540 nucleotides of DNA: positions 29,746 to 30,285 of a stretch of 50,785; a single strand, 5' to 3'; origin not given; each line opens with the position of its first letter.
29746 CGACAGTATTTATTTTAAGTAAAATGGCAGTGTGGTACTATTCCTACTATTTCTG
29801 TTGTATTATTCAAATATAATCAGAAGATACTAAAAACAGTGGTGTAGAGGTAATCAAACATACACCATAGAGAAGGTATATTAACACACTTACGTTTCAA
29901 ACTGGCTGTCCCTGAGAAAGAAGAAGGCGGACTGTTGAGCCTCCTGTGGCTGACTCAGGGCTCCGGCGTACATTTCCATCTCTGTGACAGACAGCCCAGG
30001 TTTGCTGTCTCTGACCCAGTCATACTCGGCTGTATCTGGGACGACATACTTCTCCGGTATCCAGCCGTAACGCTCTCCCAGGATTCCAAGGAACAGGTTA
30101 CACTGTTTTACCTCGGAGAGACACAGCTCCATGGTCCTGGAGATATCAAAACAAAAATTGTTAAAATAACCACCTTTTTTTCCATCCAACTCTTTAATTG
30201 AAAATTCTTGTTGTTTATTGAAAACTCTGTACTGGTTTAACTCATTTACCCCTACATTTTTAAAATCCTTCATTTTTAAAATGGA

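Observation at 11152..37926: Very large intron-rich gene with TROVE + DUF4062 + NACHT + WD40 architecture (TEP1-like telomerase/vault RNP component)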

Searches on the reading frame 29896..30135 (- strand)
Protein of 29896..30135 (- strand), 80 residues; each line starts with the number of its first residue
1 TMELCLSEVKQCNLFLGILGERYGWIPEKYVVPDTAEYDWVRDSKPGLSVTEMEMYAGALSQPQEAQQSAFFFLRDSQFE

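Call 33: search_protein_representatives(protein=window:29896-30135:-)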
Query: 80 residues. Proteins with E-value up to 0.001 (for the whole library): 2265; up to 1e-10: 184; up to 1e-30: 1. The best 150 are listed.
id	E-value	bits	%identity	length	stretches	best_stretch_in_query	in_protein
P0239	1.2e-45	168.7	100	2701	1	1-80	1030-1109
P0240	2.0e-27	110.7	60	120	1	2-79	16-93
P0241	2.2e-27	110.6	59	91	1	2-80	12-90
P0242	3.1e-25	103.7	58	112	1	1-80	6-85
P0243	3.2e-25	103.7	56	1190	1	2-80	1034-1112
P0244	3.3e-25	103.7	59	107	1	1-80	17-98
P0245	3.3e-24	100.5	53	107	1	1-79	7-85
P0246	2.4e-23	97.7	57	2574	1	2-80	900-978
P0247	4.4e-23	96.9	54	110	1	1-79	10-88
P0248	4.8e-22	93.6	56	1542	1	2-80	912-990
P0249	7.9e-22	92.9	69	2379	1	1-62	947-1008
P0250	1.2e-21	92.3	57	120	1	8-79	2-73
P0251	2.1e-20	88.4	51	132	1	1-79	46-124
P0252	3.8e-20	87.5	51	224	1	2-79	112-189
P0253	5.6e-20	87.0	55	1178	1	2-79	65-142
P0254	8.6e-20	86.4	55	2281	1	4-79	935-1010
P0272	6.4e-17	77.3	46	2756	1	2-79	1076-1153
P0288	1.7e-15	72.8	49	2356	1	2-80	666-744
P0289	2.1e-15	72.4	51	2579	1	2-79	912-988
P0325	2.7e-13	65.8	45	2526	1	2-77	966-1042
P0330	4.8e-13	65.0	44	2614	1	2-80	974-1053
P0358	5.7e-12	61.5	47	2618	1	2-76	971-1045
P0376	1.4e-11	60.3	44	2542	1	2-79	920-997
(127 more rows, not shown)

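Call 35: list_cluster_members(proteins=[P0239])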
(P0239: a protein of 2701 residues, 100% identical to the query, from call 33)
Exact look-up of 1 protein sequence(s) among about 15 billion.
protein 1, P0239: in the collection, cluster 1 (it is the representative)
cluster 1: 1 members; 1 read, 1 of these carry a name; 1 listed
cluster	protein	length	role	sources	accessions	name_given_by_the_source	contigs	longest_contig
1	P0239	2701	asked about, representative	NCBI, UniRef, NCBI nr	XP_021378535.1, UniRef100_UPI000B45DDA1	telomerase protein component 1-like [Mizuhopecten yessoensis] | telomerase protein component 1-like n=1 Tax=Mizuhopecten yessoensis TaxID=6573 ...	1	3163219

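Call 37: find_encoding_contigs(protein=P0239, flank=10000, max_places=3)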
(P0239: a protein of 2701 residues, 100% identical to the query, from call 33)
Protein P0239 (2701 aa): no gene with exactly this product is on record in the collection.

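Call 40: list_cluster_members(proteins=[P0249, P0376, P0325, P0272, P0288, P0246, P0330, P0358, P0289, P0254])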
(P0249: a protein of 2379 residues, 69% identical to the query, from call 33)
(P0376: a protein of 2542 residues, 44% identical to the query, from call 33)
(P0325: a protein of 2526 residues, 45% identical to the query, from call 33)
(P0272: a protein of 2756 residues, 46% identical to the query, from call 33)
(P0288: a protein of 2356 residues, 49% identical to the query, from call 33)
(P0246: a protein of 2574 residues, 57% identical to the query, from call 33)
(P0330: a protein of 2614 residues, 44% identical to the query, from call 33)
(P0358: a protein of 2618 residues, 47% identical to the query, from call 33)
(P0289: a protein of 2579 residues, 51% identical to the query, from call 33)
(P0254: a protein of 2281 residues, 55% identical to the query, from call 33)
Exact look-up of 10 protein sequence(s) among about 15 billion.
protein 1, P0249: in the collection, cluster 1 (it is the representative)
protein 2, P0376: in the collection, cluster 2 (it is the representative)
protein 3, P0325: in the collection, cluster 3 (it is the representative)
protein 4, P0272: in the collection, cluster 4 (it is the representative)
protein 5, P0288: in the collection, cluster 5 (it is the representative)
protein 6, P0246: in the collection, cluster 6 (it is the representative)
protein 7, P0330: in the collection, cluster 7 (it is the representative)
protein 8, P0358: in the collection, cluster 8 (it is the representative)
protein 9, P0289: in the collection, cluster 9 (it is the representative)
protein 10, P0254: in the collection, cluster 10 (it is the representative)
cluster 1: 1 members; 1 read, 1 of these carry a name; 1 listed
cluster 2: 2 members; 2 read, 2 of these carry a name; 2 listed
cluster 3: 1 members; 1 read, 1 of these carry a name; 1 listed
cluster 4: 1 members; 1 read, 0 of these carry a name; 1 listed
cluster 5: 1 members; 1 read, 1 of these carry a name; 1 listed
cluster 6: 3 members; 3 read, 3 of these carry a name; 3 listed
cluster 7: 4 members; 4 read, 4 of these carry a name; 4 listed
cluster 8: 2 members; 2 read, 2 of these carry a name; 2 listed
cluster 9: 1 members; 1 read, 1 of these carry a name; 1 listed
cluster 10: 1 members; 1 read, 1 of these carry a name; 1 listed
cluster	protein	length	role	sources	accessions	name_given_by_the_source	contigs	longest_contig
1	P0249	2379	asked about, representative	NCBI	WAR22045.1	TEP1-like protein, partial [Mya arenaria]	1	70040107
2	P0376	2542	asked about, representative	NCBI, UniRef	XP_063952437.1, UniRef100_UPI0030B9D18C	telomerase protein component 1-like isoform X2 [Lytechinus pictus] | telomerase protein component 1-like isoform X2 n=1 Tax=Lytechinus pictus TaxID=7653 ...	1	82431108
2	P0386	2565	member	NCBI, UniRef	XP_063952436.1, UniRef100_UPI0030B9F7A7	telomerase protein component 1-like isoform X1 [Lytechinus pictus] | telomerase protein component 1-like isoform X1 n=1 Tax=Lytechinus pictus TaxID=7653 ...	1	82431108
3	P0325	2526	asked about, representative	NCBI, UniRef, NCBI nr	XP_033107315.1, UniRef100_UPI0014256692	telomerase protein component 1-like [Anneissia japonica] | telomerase protein component 1-like n=1 Tax=Anneissia japonica TaxID=1529436 ...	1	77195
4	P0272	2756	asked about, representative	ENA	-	-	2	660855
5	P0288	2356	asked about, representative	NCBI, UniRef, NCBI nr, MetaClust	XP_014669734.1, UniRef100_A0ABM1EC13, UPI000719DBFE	PREDICTED: telomerase protein component 1-like [Priapulus caudatus] | Telomerase protein component 1-like n=1 Tax=Priapulus caudatus TaxID=37621 ... | status=active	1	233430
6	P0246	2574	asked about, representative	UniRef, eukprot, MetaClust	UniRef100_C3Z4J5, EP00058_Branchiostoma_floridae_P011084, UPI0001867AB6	Telomerase protein component 1 n=1 Tax=Branchiostoma floridae TaxID=7739 ... | XP_002596572.1 hypothetical protein BRAFLDRAFT_128562 [Branchiostoma floridae] | status=active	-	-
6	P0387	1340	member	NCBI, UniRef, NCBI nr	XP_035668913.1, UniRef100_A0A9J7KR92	telomerase protein component 1-like [Branchiostoma floridae] | Telomerase protein component 1-like n=1 Tax=Branchiostoma floridae TaxID=7739 ...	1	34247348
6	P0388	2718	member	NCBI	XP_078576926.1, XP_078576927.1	telomerase protein component 1-like [Branchiostoma floridae x Branchiostoma japonicum]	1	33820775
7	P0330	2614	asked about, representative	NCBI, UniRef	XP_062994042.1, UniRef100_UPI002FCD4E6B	telomerase protein component 1 isoform X2 [Elgaria multicarinata webbii] | telomerase protein component 1 isoform X2 n=1 Tax=Elgaria multicarinata webbii ...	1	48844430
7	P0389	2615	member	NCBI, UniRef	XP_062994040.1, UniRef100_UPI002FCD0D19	telomerase protein component 1 isoform X1 [Elgaria multicarinata webbii] | telomerase protein component 1 isoform X1 n=1 Tax=Elgaria multicarinata webbii ...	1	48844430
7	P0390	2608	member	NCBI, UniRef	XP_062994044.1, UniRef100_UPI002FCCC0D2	telomerase protein component 1 isoform X4 [Elgaria multicarinata webbii] | telomerase protein component 1 isoform X4 n=1 Tax=Elgaria multicarinata webbii ...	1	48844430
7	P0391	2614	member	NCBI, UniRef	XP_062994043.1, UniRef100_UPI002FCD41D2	telomerase protein component 1 isoform X3 [Elgaria multicarinata webbii] | telomerase protein component 1 isoform X3 n=1 Tax=Elgaria multicarinata webbii ...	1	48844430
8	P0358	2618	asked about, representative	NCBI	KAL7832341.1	hypothetical protein AOLI_G00298890 [Acnodon oligacanthus]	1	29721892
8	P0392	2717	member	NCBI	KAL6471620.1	hypothetical protein MHYP_G00202700 [Metynnis hypsauchen]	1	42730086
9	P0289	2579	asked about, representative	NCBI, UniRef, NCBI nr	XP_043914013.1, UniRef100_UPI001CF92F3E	telomerase protein component 1 [Protopterus annectens] | telomerase protein component 1 n=1 Tax=Protopterus annectens TaxID=7888 ...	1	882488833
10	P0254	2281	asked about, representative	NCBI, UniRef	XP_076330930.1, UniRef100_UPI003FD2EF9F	telomerase protein component 1-like [Tachypleus tridentatus] | telomerase protein component 1-like n=1 Tax=Tachypleus tridentatus TaxID=6853 ...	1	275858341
